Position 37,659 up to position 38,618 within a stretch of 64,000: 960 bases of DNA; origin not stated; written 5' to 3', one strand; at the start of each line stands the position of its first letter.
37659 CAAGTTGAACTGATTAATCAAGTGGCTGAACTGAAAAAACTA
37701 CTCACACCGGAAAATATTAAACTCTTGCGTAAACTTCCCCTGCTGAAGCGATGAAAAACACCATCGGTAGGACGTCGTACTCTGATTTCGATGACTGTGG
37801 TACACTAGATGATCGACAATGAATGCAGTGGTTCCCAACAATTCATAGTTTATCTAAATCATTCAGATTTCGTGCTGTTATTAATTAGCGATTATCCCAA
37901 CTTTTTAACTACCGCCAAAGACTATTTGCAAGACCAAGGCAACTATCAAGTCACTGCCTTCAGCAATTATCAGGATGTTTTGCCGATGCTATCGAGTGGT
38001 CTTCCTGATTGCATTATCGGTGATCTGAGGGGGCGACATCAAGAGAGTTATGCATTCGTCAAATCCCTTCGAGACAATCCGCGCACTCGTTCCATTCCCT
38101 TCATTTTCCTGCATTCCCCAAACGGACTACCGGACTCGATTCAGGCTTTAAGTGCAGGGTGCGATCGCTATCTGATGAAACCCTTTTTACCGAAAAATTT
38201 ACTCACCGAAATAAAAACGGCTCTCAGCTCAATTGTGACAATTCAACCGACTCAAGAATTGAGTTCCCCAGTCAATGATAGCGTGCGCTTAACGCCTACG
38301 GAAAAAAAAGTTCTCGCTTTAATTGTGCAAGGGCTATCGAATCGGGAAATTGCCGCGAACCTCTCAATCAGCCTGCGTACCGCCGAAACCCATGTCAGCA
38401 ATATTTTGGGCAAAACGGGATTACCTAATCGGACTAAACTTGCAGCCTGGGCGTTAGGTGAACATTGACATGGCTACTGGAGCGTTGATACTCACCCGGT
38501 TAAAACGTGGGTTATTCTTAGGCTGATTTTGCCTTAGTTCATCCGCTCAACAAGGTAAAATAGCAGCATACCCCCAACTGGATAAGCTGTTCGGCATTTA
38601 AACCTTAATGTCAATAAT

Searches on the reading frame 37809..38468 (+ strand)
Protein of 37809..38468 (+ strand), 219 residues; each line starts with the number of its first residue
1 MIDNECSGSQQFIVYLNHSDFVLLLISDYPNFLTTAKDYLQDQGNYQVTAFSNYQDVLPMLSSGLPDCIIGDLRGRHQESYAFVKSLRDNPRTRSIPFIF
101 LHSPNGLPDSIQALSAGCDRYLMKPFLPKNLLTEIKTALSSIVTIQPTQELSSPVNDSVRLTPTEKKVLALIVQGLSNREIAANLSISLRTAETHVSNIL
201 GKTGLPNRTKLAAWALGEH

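Call 83: search_protein_families(library=pfam, proteins=[window:37809-38468:+], max_evalue=0.001)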
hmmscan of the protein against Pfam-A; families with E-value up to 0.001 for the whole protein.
window:37809-38468:+ (219 aa): 3 families
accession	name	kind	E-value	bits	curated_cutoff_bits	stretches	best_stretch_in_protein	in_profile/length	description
PF00196.25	GerE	-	3.2e-16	59.1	23.5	1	161-215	3-57/57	Bacterial regulatory proteins, luxR family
PF00072.30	Response_reg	-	9.9e-12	45.5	30.2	1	24-135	2-110/111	Response regulator receiver domain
PF08281.18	Sigma70_r4_2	-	1.8e-06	27.9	25.7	1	160-198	10-49/54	Sigma-70, region 4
